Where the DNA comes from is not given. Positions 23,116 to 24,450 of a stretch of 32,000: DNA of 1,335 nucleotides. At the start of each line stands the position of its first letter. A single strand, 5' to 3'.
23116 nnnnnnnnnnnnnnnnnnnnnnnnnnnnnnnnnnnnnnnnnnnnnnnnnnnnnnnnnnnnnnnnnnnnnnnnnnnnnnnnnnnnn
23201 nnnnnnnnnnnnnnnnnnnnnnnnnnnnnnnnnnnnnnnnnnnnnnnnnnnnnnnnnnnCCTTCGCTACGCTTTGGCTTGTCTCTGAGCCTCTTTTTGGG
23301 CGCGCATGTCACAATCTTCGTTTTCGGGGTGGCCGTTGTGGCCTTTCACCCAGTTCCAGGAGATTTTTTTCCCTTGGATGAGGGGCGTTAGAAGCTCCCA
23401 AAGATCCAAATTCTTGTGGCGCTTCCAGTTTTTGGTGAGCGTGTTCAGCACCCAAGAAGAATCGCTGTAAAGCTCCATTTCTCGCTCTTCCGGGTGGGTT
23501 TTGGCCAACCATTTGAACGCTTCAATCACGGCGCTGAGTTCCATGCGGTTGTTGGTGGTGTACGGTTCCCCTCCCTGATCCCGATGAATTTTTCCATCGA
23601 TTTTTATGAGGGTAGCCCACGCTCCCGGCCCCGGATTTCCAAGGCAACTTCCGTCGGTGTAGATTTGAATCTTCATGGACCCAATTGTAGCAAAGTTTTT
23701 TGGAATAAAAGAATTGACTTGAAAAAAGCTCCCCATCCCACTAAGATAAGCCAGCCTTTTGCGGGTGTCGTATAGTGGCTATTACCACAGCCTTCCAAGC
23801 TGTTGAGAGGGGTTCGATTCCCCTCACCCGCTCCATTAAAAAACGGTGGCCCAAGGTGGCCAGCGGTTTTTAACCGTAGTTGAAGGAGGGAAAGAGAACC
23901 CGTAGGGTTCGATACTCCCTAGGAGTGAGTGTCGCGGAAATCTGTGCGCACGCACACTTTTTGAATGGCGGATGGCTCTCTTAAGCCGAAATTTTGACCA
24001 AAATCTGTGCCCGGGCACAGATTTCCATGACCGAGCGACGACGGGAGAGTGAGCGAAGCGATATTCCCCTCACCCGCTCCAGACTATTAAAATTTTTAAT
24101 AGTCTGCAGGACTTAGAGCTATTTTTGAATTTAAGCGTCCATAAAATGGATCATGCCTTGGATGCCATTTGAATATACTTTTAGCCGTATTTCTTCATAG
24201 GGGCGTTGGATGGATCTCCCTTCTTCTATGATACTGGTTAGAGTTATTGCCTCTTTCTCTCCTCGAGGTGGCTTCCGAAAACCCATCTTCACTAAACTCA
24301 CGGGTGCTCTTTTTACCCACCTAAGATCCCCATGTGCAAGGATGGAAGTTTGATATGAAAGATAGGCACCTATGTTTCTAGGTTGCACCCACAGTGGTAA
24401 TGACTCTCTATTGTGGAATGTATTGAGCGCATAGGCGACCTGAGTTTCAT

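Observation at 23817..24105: tRNA-Gly 3' end duplicated 227 bp downstream, flanking a palindrome-rich non-coding spacer (att-like scar at the island boundary)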

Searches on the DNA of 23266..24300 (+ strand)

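Call 9: search_rna_families(source=window, start=23600, end=24300, threshold=evalue, max_evalue=10, show_alignments=3)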
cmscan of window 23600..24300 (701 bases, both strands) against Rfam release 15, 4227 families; matches with E-value up to 10: 7.
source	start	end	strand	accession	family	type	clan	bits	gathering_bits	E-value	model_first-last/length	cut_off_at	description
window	23761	23832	+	RF00005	tRNA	Gene; tRNA;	CL00001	59.4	29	2.9e-12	1-71/71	no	tRNA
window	23672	23723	+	RF02544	mt-tmRNA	Gene;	CL00001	22.3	65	0.31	1-77/77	no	Mitochondrion-encoded tmRNA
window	23691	23794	-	RF02839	Ref66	Gene; antisense;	-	16.5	92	1.7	1-120/120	no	Enterococcus sRNA 66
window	23930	24032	-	RF03852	mir-610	Gene; miRNA;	-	14.9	90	5.7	1-75/75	no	mir-610 microRNA precursor family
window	23808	23848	+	RF04321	tmRNA_permuted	Gene;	-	13.2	47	2.2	36-93/213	no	permuted transfer-messenger RNA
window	23764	23829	+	RF00233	Tymo_tRNA-like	Cis-reg;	-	12.1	40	8.9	1-84/84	no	Tymovirus/Pomovirus/Furovirus tRNA-like 3' UTR element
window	23829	23865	-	RF01727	SAM-SAH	Cis-reg; riboswitch;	-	11.6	40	8.8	1-49/49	no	SAM/SAH riboswitch aptamer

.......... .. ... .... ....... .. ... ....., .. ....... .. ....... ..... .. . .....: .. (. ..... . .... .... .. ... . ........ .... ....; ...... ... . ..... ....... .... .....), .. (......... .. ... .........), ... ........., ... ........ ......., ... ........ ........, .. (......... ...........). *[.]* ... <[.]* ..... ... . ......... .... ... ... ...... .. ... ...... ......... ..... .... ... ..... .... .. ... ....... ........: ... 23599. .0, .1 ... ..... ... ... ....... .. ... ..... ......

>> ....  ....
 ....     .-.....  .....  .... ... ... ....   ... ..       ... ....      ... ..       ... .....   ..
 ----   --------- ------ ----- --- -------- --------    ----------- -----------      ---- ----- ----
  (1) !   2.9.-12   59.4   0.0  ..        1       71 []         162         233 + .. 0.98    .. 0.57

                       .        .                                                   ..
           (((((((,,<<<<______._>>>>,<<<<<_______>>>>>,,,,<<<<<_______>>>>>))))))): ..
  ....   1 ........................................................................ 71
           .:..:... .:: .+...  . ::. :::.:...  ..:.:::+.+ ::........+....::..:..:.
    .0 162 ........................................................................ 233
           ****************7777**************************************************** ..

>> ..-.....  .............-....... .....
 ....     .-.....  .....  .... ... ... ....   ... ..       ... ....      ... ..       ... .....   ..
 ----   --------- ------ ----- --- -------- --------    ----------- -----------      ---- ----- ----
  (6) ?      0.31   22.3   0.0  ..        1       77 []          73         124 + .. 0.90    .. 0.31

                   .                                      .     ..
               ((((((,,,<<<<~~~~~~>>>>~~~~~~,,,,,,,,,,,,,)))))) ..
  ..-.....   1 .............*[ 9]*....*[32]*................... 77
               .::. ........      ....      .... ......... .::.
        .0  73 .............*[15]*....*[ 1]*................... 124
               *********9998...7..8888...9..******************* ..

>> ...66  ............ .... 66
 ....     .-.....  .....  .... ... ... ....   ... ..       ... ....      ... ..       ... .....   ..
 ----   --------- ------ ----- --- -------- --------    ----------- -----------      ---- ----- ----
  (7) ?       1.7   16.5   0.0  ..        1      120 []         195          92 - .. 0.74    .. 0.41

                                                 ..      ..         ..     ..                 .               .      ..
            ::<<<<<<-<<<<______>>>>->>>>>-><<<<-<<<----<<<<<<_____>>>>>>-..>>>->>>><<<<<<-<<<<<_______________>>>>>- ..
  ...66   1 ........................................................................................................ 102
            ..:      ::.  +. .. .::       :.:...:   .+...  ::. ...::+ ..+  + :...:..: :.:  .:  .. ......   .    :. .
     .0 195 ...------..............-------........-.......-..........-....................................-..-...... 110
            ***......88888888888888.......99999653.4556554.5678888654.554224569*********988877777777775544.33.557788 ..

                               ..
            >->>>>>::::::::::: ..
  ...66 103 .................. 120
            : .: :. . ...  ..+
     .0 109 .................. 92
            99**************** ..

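Call 74: search_dna_similar(query=window:23874-24066:+, collection=phages, mode=distant, max_evalue=0.01, max_rows=10)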
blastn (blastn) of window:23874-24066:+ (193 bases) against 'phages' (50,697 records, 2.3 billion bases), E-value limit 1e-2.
No match.

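Call 75: search_dna_similar(query=window:23874-24066:+, collection=plasmids, mode=distant, max_evalue=0.01, max_rows=10)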
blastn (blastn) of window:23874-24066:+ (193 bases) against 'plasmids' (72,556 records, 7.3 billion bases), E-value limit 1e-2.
No match.

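Call 88: search_rna_families(sources=[L065, L070, L066], threshold=evalue, max_evalue=5)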
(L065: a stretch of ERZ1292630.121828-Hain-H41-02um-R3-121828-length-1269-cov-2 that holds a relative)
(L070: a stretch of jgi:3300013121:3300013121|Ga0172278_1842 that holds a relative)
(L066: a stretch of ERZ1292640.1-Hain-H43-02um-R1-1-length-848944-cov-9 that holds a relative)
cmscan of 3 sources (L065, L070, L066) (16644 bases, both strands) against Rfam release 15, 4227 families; matches with E-value up to 5: 12.
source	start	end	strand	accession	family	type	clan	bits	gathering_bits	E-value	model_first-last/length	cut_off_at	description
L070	5863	5934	-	RF00005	tRNA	Gene; tRNA;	CL00001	63.5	29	4.9e-12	1-71/71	no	tRNA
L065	234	305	-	RF00005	tRNA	Gene; tRNA;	CL00001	59.4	29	6.9e-11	1-71/71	no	tRNA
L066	2316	2387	+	RF00005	tRNA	Gene; tRNA;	CL00001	59.4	29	6.9e-11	1-71/71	no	tRNA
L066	7814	7887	-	RF00023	tmRNA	Gene;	CL00001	38.3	47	2.3e-12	1-374/374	no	transfer-messenger RNA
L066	7818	7887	-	RF01684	mascRNA-menRNA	Gene;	-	33.4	42.5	0.0016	1-56/56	no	MALAT1-associated small cytoplasmic RNA/MEN beta RNA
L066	7170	7272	+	RF04205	MIR2606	Gene; miRNA;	-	26.7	139.7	2.9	25-141/165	no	MIR2606 microRNA precursor family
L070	5784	5851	+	RF02236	asX2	Gene; sRNA;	-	25.1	70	0.31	1-87/87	no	Xanthomonas sRNA asX2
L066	6532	6643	-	RF00516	ylbH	Cis-reg; leader;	-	21.5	50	0.71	1-122/122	no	ylbH leader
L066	7172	7270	-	RF04133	MIR2646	Gene; miRNA;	-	19.1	245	2.3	1-256/256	no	MIR2646 microRNA precursor family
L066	2119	2188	-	RF02133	HOXB13-AS1_2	Gene; lncRNA;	-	18.8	40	1.6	1-81/81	no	HOXB13 antisense RNA 1 conserved region 2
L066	7775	7841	-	RF04321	tmRNA_permuted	Gene;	-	18.2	47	3.9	36-97/213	no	permuted transfer-messenger RNA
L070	5509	5548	+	RF00032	Histone3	Cis-reg;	-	16.5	34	4.2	1-46/46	no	Histone 3' UTR stem-loop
